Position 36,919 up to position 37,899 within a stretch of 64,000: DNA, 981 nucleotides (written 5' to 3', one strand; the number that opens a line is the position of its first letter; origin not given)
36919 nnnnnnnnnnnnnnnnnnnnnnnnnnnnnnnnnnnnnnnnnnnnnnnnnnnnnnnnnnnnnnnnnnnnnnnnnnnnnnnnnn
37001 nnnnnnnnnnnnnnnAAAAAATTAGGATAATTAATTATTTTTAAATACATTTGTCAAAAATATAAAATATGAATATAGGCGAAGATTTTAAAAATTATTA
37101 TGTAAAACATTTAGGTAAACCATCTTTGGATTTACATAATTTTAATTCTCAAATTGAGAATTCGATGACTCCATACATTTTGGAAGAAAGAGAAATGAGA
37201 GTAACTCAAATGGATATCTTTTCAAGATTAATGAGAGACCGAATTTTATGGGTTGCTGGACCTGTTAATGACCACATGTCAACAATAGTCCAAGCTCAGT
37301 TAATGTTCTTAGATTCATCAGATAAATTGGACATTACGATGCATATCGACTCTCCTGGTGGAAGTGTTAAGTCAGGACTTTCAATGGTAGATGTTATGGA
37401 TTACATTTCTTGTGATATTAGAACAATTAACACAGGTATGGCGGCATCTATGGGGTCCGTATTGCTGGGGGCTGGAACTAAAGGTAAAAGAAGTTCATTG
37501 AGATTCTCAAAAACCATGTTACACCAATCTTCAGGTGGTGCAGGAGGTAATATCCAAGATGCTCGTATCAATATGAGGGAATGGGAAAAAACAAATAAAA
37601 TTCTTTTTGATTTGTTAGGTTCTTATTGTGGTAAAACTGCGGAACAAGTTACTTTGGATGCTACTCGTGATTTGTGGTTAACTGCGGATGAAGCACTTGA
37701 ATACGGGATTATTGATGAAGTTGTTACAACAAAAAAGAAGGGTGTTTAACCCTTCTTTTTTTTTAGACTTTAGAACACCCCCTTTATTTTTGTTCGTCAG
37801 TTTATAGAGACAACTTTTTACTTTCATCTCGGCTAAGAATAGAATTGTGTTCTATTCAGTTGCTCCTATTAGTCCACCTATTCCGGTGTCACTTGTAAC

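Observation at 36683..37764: Phage-encoded ClpP with upstream acidic ORF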

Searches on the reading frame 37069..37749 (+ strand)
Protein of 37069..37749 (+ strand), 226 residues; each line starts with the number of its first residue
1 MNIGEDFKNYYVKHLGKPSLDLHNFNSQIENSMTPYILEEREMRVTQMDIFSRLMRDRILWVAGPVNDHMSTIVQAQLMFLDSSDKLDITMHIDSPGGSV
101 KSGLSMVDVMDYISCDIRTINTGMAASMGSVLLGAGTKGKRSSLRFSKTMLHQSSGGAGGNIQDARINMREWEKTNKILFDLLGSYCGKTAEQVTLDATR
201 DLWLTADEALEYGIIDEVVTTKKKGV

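Call 5: search_protein_families(library=pfam, proteins=[window:37069-37749:+], max_evalue=0.1)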
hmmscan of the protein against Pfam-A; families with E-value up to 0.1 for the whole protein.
window:37069-37749:+ (226 aa): 2 families
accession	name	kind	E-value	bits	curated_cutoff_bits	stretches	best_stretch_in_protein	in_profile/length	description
PF00574.28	CLP_protease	-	4.1e-56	190.2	20.2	1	46-221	5-181/182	Clp protease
PF19203.5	DUF5875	-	0.041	13.8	26.5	1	90-184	84-179/228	Family of unknown function (DUF5875)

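Call 7: search_dna_similar(query=window:37069-37749:+, collection=phages, mode=protein, max_rows=40)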
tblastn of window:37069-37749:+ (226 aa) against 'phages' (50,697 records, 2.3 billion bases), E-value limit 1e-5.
Records with a match: 604; places in all: 618; records where one place covers at least 80% of the query: 151.
Best place of each record, by identity: 60-80% 1; <60% 603.
By first word of the organism name: Mycobacterium 169; Vibrio 101; Escherichia 53; Bacillus 38; Gordonia 32; Bacteriophage 27; Bacteroides 21; Prevotella 15; Listeria 14; Streptococcus 14; and 36 more.
By host as written in the record: - 153; Mycobacterium smegmatis mc2 155 113; Gordonia terrae 3612 31; Escherichia coli 24; Mycobacterium smegmatis mc#155 17; Mycobacterium smegmatis mc2155 17; Prevotella sp. 15; Listeria monocytogenes 10; and 143 more.
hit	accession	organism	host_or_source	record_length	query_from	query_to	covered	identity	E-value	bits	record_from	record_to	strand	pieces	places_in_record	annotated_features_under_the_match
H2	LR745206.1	uncultured phage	metagenomic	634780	1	223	99%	65.3%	2e-90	295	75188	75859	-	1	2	record has no annotation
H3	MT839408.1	Bacteriophage sp.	human fecal samples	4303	6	224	97%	48.6%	1e-64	221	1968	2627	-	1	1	record has no annotation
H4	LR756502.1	uncultured phage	metagenomic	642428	6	223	96%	46.1%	1e-62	216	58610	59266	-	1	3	record has no annotation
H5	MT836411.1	Bacteriophage sp.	human fecal samples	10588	6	222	96%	45.9%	3e-57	200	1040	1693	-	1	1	record has no annotation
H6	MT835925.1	Bacteriophage sp.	human fecal samples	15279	3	211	92%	47.6%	3e-57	200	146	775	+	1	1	record has no annotation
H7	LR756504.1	uncultured phage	metagenomic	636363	1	224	99%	41.2%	5e-54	191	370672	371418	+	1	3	record has no annotation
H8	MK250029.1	Prevotella phage Lak-C1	Prevotella sp.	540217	3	222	97%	41.5%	1e-50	181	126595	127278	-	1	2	record has no annotation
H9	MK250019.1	Prevotella phage Lak-A2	Prevotella sp.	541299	3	222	97%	41.0%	1e-49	178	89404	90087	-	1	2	record has no annotation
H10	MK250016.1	Prevotella phage Lak-A1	Prevotella sp.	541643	3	222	97%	41.0%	2e-49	178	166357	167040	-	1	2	record has no annotation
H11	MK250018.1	Prevotella phage Lak-A1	Prevotella sp.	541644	3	222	97%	41.0%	2e-49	178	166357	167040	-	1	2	record has no annotation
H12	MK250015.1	Prevotella phage Lak-A1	Prevotella sp.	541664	3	222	97%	41.0%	2e-49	178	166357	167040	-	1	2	record has no annotation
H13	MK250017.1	Prevotella phage Lak-A1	Prevotella sp.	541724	3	222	97%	41.0%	2e-49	178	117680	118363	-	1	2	record has no annotation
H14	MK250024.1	Prevotella phage Lak-B5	Prevotella sp.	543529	19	222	90%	43.8%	3e-50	180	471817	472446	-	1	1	record has no annotation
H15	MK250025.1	Prevotella phage Lak-B6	Prevotella sp.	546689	19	222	90%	43.8%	3e-50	180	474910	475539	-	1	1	record has no annotation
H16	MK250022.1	Prevotella phage Lak-B3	Prevotella sp.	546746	19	222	90%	43.8%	3e-50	180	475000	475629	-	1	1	record has no annotation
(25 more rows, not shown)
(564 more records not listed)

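Call 9: get_annotated_region(hit=H2, flank=6000)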
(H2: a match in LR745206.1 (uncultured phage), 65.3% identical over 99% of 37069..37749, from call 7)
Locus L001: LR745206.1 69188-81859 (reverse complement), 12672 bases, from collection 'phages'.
description: uncultured phage genome assembly, chromosome: 1.
organism: uncultured phage (NCBI taxid 278008)
taxonomy: Viruses; environmental samples
host: -; source: metagenomic; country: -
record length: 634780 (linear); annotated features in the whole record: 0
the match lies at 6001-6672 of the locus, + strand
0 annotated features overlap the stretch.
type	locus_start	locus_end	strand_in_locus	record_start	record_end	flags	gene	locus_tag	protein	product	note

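Call 10: get_annotated_region(hit=H4, flank=6000)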
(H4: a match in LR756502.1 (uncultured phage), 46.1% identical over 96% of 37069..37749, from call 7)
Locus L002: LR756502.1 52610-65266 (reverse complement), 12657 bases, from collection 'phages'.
description: uncultured phage genome assembly, chromosome: 1.
organism: uncultured phage (NCBI taxid 278008)
taxonomy: Viruses; environmental samples
host: -; source: metagenomic; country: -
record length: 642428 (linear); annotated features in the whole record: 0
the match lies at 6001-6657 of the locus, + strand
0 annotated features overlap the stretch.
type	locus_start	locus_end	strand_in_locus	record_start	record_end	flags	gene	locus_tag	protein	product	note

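Call 11: get_annotated_region(hit=H7, flank=6000)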
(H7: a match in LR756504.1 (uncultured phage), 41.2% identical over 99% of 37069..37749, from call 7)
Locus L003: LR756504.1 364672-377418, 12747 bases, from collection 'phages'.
description: uncultured phage genome assembly, chromosome: 1.
organism: uncultured phage (NCBI taxid 278008)
taxonomy: Viruses; environmental samples
host: -; source: metagenomic; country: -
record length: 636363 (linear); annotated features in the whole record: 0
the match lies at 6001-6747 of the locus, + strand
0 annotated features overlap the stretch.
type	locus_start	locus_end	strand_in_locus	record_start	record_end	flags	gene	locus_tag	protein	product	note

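Call 12: get_annotated_region(hit=H8, flank=6000)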
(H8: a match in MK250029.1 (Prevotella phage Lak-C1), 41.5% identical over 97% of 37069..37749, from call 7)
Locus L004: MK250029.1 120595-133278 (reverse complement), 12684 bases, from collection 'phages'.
description: MAG: Prevotella phage Lak-C1, complete genome.
organism: Prevotella phage Lak-C1 (NCBI taxid 2491292)
taxonomy: Viruses; Duplodnaviria; Heunggongvirae; Uroviricota; Caudoviricetes
host: Prevotella sp.; source: human feces; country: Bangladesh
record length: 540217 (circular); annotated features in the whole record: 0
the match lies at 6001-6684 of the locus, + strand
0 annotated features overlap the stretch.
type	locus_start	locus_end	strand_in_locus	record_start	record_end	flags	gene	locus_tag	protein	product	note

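Call 17: search_solved_structures(query=window:37069-37749:+, show_alignments=2)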
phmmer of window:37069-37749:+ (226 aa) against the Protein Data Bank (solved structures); distinct sequences matched with E-value up to 0.001: 110 (the best 60 are shown).
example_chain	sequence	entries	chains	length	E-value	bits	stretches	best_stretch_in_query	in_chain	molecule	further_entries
1y7o_A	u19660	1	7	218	1.3e-47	165.8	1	31-221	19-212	ATP-dependent Clp protease proteolytic subunit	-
6hwm_A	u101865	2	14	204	1.1e-45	159.5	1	34-222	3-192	ATP-dependent Clp protease proteolytic subunit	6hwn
29hb_A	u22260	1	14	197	6.2e-45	157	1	33-220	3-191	ATP-dependent Clp protease proteolytic subunit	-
8r04_A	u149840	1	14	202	6.8e-45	156.9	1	27-221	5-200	ATP-dependent Clp protease proteolytic subunit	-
6mx2_A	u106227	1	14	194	1.7e-44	155.6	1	33-221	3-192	ATP-dependent Clp protease proteolytic subunit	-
2zl0_A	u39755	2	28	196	2.1e-44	155.3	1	34-220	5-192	ATP-dependent Clp protease proteolytic subunit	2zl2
3mt6_R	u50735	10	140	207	2.9e-44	154.9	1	32-221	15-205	ATP-dependent Clp protease proteolytic subunit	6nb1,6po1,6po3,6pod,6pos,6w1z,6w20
7uiv_H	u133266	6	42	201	3.4e-44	154.6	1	33-223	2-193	ATP-dependent Clp protease proteolytic subunit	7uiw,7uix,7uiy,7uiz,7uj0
6naq_A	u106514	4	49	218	3.5e-44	154.6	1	25-221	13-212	ATP-dependent Clp protease proteolytic subunit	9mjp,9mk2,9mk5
2zl3_A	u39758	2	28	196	5.4e-44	154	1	34-220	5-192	ATP-dependent Clp protease proteolytic subunit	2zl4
8r05_A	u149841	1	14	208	5.5e-44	153.9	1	32-221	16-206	ATP-dependent Clp protease proteolytic subunit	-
3hln_A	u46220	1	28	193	5.8e-44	153.9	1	33-221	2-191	ATP-dependent Clp protease proteolytic subunit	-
1tyf_A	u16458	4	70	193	5.8e-44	153.9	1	33-221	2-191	CLP PEPTIDASE | ATP-dependent Clp protease proteolytic subunit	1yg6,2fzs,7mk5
1yg8_A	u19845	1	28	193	5.8e-44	153.9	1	33-221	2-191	ATP-dependent Clp protease proteolytic subunit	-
6wr2_h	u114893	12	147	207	5.9e-44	153.8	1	34-223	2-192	ATP-dependent Clp protease proteolytic subunit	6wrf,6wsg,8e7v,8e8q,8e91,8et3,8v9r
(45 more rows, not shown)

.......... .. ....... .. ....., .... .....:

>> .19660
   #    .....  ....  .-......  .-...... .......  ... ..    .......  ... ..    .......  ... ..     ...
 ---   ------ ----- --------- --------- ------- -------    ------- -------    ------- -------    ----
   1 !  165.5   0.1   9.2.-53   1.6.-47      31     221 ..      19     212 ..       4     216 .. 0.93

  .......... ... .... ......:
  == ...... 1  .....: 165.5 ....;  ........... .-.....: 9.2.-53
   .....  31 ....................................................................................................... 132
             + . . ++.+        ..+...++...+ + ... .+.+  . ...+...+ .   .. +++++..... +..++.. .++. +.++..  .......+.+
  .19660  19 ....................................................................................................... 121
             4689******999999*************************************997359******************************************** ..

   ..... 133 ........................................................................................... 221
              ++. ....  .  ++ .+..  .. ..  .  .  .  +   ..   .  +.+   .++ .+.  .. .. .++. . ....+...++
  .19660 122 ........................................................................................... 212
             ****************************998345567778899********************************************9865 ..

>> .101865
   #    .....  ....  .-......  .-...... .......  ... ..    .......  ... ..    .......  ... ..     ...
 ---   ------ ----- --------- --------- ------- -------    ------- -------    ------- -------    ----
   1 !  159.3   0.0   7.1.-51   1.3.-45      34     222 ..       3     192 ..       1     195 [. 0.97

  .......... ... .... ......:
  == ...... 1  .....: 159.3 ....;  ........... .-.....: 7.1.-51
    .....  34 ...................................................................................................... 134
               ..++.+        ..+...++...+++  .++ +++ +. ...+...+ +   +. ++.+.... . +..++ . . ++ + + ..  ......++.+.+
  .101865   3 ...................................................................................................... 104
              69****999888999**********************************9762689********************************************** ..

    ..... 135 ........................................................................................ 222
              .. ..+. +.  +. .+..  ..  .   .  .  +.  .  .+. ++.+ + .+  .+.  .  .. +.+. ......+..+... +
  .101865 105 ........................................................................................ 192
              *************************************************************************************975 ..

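Call 39: search_protein_families(library=phrogs, proteins=[window:37069-37749:+], max_evalue=0.01)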
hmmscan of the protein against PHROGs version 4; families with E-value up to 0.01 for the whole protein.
window:37069-37749:+ (226 aa): 10 families
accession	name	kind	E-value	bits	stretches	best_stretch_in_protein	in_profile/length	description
phrog_94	-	head and packaging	5.3e-36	126.3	1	33-223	56-254/622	head maturation protease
phrog_2976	-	head and packaging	7.5e-23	82.9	1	74-224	41-187/394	head maturation protease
phrog_133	-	head and packaging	4.5e-22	79.4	1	87-222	49-182/668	head maturation protease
phrog_1684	-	head and packaging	8.1e-15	56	1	85-220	71-204/284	head maturation protease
phrog_3348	-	unknown function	6.2e-11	43.2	1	87-223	68-202/386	-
phrog_53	-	head and packaging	7.2e-09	36.3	1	77-137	109-170/583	head maturation protease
phrog_1827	-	other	2.4e-08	34.5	1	81-209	46-173/202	ATP-dependent protease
phrog_5410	-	other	0.00054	20.3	1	88-209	57-176/323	ATP-dependent protease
phrog_13984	-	unknown function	0.00095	20.3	1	86-137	60-111/123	-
phrog_23753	-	head and packaging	0.0011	19.6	1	86-222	41-175/298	head maturation protease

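Call 59: search_protein_families(library=ncbifam, proteins=[window:37069-37749:+], max_evalue=0.001)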
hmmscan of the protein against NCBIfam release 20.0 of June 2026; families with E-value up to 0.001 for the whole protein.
window:37069-37749:+ (226 aa): 10 families
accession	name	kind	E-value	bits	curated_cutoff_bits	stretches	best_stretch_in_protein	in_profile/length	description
NF011091.0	PRK14514.1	equivalog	5.2e-72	242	361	1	5-222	2-220/221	ATP-dependent Clp endopeptidase proteolytic subunit ClpP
NF001368.0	PRK00277.1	subfamily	2.9e-64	216.7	249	1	28-224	3-200/203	ATP-dependent Clp protease proteolytic subunit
TIGR00493.1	clpP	equivalog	5.3e-56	189.4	308.6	1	32-220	2-191/192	ATP-dependent Clp endopeptidase proteolytic subunit ClpP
NF009205.0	PRK12553.1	subfamily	2.1e-53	181.1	228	1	30-223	10-206/211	ATP-dependent Clp protease proteolytic subunit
NF009203.0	PRK12551.1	equivalog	3.4e-49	167.2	359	1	33-222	1-191/196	ATP-dependent Clp protease proteolytic subunit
NF011090.0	PRK14513.1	equivalog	7.8e-46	156.5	347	1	32-223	2-194/201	ATP-dependent Clp protease proteolytic subunit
NF011089.0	PRK14512.1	equivalog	3e-36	125.1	251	1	40-223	11-195/200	ATP-dependent Clp protease proteolytic subunit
NF009204.0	PRK12552.1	equivalog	9.3e-32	110.2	263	1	32-223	6-216/225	ATP-dependent Clp protease proteolytic subunit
NF045540.1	scaf_prot_MCP1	exception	4.8e-22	78.4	475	1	82-222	26-164/652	ClpP-like prohead protease/major capsid protein fusion protein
NF045542.1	Clp_rel_HeadMat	equivalog_domain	8.4e-19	68.1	120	1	84-218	32-165/165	head maturation protease, ClpP-related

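Call 60: find_related_loci(query=window:37069-37749:+, collection=genome_contigs, flank=3000)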
Query window:37069-37749:+ (226 aa) in genome_contigs; peptide patterns used: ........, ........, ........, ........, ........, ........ (x = any residue, [..] = any of these).
95 stretches matched a pattern; 20 encode a relative of the query (tblastn E <= 1e-3); 20 distinct loci.
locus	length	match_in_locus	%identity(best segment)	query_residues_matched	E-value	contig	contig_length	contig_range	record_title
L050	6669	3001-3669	73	2-224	2e-109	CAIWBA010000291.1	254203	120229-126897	MAG: uncultured Bacteroidetes bacterium isolate Ki3-D2_bin-0726 genome assembly, contig: bin-0726:291/338, whole genome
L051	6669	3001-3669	73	3-223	2e-109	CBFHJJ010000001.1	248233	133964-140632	MAG: Flavobacteriaceae bacterium isolate AGTU_104_bin_21_permissive genome assembly, contig: AGTU_104_bin_21_permissive_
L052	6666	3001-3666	72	2-223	6e-108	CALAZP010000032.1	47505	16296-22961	MAG TPA_asm: uncultured Saprospirales bacterium isolate ERR1995204_bin.119_CONCOCT_v1.1_MAG genome assembly, contig: ERZ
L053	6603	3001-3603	76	19-223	8e-103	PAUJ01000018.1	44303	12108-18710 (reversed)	MAG: Flavobacteriaceae bacterium isolate SAT1509 9556, whole genome shotgun sequence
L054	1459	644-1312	70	1-223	1e-110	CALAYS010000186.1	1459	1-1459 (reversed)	MAG TPA_asm: uncultured bacterium isolate SRR6231146_bin.88_CONCOCT_v1.1_MAG genome assembly, contig: ERZ650289.29910, w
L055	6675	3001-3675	66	6-224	7e-96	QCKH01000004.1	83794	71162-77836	Prochlorococcus sp. AG-409-L21 Ga0171895_104, whole genome shotgun sequence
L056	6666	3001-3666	66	1-216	2e-95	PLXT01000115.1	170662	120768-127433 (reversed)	MAG: Methanobacterium sp. isolate palsa_68 73.20120700_P3D.344_contig_47847, whole genome shotgun sequence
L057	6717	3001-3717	61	1-224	4e-92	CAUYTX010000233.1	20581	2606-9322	Gammaproteobacteria bacterium strain CCP3-SC1AL1 genome assembly, contig: CCP3SC1AL1_Contig_30, whole genome shotgun seq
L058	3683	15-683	63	1-223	2e-89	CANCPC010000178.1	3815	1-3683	MAG: Flavobacteriaceae bacterium isolate JR-MC-G-240519-89 genome assembly, contig: JR-MC-G-240519-C34520, whole genome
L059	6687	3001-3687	49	1-223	2e-68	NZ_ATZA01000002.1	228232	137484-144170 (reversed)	Olivibacter sitiensis DSM 17696 A37SDRAFT_scaffold_1.2_C, whole genome shotgun sequence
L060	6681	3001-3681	46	1-225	5e-63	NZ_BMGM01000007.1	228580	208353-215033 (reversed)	Psychroflexus planctonicus strain CGMCC 1.12931 sequence07, whole genome shotgun sequence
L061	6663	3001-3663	46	1-219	5e-63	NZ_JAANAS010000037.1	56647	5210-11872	Psychroflexus maritimus strain C1 scaffold_18_length_56647, whole genome shotgun sequence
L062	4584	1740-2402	47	1-219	4e-63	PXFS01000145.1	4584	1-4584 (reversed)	MAG: Flavobacteriaceae bacterium isolate T3Sed10_96 T3-Sed10-C55121, whole genome shotgun sequence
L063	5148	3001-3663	47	1-219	7e-63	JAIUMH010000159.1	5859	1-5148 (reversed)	MAG: Flavobacteriaceae bacterium isolate PBR18_bin10A bin10A.contig0158, whole genome shotgun sequence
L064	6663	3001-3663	47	1-219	1e-62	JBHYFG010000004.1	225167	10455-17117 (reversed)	MAG: Psychroflexus sp. isolate CCAP1475_9_bin-009 CCAP1475_9_bin-009_c4, whole genome shotgun sequence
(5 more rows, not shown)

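Call 87: search_protein_families(library=padloc, proteins=[window:37069-37749:+], max_evalue=0.01)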
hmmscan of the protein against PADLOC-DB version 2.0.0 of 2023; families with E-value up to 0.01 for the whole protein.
window:37069-37749:+ (226 aa): 0 families
